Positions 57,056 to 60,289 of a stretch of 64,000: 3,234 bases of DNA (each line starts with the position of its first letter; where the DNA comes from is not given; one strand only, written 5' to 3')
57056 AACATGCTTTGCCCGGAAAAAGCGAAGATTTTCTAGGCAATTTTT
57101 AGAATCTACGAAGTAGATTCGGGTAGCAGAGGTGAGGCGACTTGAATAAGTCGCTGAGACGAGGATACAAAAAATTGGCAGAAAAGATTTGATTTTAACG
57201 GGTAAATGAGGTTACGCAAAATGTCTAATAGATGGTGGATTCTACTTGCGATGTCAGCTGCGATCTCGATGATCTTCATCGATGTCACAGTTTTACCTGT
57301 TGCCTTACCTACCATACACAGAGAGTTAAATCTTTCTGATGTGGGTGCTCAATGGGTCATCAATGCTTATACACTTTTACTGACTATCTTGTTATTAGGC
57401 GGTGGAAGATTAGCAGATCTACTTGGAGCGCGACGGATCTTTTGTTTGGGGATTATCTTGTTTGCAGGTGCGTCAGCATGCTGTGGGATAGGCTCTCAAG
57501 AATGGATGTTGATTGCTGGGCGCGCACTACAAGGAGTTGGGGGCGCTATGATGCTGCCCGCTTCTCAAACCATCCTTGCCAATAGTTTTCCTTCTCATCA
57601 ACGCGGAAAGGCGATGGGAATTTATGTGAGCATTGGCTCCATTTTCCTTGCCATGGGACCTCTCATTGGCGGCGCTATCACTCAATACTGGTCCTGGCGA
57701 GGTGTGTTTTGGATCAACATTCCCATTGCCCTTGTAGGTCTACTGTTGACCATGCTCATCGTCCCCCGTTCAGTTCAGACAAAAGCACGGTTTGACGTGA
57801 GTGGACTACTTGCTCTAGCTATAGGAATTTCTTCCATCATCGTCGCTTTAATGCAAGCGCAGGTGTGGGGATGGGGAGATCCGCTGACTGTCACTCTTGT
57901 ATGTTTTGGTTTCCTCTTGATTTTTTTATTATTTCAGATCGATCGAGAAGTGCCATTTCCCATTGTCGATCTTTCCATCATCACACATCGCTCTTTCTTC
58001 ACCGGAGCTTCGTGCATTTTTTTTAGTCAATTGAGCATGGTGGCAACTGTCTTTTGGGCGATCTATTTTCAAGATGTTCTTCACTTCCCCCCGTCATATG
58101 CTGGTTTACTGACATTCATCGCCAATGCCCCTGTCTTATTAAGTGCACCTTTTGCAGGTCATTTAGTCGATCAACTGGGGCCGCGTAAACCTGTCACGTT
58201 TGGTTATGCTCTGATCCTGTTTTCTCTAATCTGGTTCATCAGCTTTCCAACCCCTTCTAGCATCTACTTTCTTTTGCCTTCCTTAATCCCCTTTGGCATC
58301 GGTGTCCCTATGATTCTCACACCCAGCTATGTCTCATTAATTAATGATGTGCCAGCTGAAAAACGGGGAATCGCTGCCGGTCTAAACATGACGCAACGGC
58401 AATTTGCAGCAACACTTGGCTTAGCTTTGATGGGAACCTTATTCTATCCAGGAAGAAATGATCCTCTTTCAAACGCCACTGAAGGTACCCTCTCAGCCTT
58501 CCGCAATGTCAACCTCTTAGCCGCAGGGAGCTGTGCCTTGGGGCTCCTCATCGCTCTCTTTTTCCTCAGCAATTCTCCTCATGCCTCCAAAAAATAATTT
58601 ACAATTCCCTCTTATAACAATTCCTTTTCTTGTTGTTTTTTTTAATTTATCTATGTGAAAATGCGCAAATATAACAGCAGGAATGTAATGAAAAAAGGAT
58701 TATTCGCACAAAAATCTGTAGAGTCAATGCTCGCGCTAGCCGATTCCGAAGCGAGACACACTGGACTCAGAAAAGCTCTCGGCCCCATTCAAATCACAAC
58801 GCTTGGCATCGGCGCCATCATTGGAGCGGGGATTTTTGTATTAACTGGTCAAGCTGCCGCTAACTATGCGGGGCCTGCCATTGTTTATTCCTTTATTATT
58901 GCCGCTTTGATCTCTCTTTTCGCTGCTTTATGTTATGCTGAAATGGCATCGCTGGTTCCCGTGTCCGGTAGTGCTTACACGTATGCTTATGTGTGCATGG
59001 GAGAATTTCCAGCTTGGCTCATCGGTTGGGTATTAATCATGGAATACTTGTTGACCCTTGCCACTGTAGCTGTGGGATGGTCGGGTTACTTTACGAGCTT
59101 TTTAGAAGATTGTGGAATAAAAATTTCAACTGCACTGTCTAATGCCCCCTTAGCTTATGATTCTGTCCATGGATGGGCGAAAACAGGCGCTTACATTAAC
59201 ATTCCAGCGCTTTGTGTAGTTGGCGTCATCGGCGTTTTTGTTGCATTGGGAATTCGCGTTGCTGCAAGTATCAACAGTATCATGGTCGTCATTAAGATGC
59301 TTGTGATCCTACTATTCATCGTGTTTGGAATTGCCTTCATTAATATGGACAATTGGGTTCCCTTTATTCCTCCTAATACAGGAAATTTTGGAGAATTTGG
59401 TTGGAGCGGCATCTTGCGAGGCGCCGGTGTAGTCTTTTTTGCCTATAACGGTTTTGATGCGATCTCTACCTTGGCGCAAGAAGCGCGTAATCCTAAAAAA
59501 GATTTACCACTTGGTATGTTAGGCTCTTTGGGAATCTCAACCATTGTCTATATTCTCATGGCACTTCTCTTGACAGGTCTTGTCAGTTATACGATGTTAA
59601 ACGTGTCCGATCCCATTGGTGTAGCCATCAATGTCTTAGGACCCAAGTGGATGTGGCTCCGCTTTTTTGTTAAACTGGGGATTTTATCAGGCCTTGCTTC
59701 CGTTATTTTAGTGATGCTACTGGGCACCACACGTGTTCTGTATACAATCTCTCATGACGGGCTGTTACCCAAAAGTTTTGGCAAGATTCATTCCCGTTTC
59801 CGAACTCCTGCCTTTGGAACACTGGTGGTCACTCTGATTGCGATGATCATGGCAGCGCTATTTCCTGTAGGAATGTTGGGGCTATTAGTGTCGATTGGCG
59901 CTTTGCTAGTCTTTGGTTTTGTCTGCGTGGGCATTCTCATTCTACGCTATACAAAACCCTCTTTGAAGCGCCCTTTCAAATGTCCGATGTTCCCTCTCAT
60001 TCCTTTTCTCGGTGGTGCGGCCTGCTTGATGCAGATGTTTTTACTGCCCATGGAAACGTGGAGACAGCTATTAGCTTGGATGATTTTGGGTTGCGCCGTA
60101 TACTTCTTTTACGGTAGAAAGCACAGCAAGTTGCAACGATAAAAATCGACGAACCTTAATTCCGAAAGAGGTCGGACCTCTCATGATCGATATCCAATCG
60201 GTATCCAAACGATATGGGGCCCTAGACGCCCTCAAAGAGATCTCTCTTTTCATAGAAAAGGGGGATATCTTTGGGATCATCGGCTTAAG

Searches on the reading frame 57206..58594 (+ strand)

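Call 94: search_protein_families(library=pfam, proteins=[window:57206-58594:+], max_evalue=0.00001)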
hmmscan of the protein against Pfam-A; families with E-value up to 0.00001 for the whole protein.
window:57206-58594:+ (463 aa): 1 family
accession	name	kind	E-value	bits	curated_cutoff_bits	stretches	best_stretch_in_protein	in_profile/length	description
PF07690.21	MFS_1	-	2.2e-70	237.7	33.4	2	18-405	3-346/347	Major Facilitator Superfamily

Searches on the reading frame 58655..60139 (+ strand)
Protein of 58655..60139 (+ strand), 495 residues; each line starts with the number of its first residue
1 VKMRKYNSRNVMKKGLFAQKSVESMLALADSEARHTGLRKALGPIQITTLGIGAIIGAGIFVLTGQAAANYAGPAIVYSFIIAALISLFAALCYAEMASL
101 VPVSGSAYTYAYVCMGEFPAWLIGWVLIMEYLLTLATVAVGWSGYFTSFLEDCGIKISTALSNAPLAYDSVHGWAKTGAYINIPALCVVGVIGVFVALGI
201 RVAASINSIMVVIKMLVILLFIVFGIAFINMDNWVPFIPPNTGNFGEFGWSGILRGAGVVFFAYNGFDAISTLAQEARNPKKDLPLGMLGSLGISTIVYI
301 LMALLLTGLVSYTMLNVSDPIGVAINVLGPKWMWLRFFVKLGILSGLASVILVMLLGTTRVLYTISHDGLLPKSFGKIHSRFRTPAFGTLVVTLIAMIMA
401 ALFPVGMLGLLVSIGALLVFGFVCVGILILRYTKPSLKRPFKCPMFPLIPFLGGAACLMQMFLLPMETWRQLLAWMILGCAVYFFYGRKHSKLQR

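Call 94: search_protein_families(library=pfam, proteins=[window:58655-60139:+], max_evalue=0.00001)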
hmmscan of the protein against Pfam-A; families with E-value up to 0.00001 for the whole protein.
window:58655-60139:+ (495 aa): 3 families
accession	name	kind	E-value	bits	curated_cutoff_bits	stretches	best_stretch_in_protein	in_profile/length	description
PF13520.12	AA_permease_2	-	4.6e-56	191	27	1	42-464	1-404/427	Amino acid permease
PF00324.27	AA_permease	-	1.1e-39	136.9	24.6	1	47-459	2-415/470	Amino acid permease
PF13906.12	AA_permease_C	-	1.7e-10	41.3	27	1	441-491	1-51/51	C-terminus of AA_permease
